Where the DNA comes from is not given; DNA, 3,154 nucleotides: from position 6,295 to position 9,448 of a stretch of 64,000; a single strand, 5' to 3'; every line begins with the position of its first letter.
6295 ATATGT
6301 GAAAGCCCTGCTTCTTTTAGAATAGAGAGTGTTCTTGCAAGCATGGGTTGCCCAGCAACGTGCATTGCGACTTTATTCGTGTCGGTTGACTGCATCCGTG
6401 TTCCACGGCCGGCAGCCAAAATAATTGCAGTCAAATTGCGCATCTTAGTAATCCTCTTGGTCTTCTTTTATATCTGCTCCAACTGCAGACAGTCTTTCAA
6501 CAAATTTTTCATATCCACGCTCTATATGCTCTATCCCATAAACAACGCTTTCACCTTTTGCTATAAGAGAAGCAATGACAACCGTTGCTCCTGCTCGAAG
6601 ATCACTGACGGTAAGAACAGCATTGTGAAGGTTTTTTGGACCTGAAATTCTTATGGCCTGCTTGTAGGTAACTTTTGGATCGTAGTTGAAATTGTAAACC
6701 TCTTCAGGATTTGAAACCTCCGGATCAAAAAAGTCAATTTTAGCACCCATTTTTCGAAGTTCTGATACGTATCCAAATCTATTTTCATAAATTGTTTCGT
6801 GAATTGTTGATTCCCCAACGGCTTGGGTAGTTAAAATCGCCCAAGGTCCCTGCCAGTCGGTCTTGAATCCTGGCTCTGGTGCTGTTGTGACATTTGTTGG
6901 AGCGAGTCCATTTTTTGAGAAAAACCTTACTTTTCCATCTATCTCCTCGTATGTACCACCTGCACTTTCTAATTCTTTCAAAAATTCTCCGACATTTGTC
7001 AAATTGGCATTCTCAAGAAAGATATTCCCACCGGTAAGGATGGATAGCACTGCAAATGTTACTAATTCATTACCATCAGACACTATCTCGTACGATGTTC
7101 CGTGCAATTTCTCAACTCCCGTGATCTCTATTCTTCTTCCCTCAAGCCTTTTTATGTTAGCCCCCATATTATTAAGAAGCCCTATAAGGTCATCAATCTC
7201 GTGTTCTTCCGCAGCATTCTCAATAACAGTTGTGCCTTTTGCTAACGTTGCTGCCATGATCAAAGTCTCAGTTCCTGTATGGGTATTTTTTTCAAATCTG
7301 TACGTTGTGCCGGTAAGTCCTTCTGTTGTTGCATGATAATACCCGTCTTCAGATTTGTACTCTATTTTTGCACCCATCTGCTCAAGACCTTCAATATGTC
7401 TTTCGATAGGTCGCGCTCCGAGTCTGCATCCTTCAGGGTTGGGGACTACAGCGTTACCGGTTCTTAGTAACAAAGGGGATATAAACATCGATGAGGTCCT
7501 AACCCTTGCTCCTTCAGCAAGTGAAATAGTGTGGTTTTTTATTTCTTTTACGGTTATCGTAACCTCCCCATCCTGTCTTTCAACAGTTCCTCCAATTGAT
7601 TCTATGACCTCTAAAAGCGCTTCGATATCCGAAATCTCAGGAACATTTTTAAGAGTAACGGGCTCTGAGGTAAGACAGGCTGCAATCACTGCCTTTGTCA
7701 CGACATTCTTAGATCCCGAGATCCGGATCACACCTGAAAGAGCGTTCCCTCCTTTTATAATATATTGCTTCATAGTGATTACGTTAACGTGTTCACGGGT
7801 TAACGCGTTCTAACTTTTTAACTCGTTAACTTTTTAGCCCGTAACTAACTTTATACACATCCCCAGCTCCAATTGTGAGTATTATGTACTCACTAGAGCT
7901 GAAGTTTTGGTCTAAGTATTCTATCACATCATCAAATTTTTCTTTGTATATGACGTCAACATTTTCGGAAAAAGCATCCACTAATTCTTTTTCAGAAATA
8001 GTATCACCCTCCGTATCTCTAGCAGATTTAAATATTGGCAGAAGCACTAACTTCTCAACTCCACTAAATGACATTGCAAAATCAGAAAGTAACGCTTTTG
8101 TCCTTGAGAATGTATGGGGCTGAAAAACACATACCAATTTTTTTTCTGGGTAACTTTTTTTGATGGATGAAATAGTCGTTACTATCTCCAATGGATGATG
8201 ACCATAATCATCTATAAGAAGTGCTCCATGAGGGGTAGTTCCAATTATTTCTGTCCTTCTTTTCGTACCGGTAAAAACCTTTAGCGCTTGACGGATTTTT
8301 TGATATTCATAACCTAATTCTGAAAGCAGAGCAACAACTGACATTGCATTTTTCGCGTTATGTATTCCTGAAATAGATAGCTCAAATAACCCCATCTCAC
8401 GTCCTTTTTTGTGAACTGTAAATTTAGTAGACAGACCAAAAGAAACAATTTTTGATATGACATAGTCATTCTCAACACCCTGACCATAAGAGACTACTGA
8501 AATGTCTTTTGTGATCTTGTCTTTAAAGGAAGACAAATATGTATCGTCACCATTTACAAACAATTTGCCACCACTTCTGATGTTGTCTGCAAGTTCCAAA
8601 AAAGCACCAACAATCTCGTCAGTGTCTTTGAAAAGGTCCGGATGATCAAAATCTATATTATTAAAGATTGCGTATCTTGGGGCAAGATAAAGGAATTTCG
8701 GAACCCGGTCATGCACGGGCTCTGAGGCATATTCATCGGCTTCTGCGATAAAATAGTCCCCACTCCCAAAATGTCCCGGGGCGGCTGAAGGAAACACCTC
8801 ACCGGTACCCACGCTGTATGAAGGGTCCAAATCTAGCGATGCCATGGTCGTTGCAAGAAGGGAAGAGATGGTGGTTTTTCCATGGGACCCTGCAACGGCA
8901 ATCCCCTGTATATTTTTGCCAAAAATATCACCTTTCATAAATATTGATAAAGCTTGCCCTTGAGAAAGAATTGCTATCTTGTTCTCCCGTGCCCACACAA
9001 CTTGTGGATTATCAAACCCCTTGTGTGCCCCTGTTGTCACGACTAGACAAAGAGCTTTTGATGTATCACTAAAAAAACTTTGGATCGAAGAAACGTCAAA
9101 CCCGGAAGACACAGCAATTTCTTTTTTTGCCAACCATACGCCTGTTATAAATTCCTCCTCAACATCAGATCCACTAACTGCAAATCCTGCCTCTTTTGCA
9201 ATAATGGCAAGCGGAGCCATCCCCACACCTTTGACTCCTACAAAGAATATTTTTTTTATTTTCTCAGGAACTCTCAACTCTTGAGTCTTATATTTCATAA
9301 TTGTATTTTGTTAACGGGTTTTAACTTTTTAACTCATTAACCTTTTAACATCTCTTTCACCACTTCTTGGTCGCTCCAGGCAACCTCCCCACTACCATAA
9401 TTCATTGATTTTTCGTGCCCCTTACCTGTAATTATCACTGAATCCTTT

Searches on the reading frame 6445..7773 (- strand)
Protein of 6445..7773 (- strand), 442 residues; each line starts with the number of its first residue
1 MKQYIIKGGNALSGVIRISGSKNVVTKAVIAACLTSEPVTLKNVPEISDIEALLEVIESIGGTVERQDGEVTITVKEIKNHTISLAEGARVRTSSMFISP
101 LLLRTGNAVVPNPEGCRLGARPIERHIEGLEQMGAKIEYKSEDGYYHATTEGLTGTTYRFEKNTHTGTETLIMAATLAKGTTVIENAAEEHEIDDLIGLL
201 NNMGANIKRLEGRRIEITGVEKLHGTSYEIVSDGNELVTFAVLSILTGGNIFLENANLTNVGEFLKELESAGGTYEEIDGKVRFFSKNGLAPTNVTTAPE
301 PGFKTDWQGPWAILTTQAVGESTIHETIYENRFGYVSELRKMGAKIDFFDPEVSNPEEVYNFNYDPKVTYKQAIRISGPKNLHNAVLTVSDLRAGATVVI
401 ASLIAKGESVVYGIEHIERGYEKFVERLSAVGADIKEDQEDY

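Call 64: search_protein_families(library=pfam, proteins=[window:6445-7773:-], max_evalue=0.00001)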
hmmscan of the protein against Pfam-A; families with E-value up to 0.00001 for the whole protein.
window:6445-7773:- (442 aa): 1 family
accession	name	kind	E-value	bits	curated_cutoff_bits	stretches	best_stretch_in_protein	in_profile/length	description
PF00275.25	EPSP_synthase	-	1.3e-74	251.9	22.8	1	7-428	2-417/417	EPSP synthase (3-phosphoshikimate 1-carboxyvinyltransferase)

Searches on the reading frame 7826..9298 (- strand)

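Call 64: search_protein_families(library=pfam, proteins=[window:7826-9298:-], max_evalue=0.00001)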
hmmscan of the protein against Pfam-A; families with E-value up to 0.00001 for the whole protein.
window:7826-9298:- (490 aa): 3 families
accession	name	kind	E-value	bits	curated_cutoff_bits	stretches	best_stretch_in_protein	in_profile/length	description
PF08245.18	Mur_ligase_M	-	1.7e-23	84.1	24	1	135-324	1-199/200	Mur ligase middle domain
PF02875.26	Mur_ligase_C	-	1e-14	55.9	28.4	1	347-479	1-127/127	Mur ligase, glutamate ligase domain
PF01225.30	Mur_ligase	-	7.8e-11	42.6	21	1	17-122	2-92/95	Mur ligase family, catalytic domain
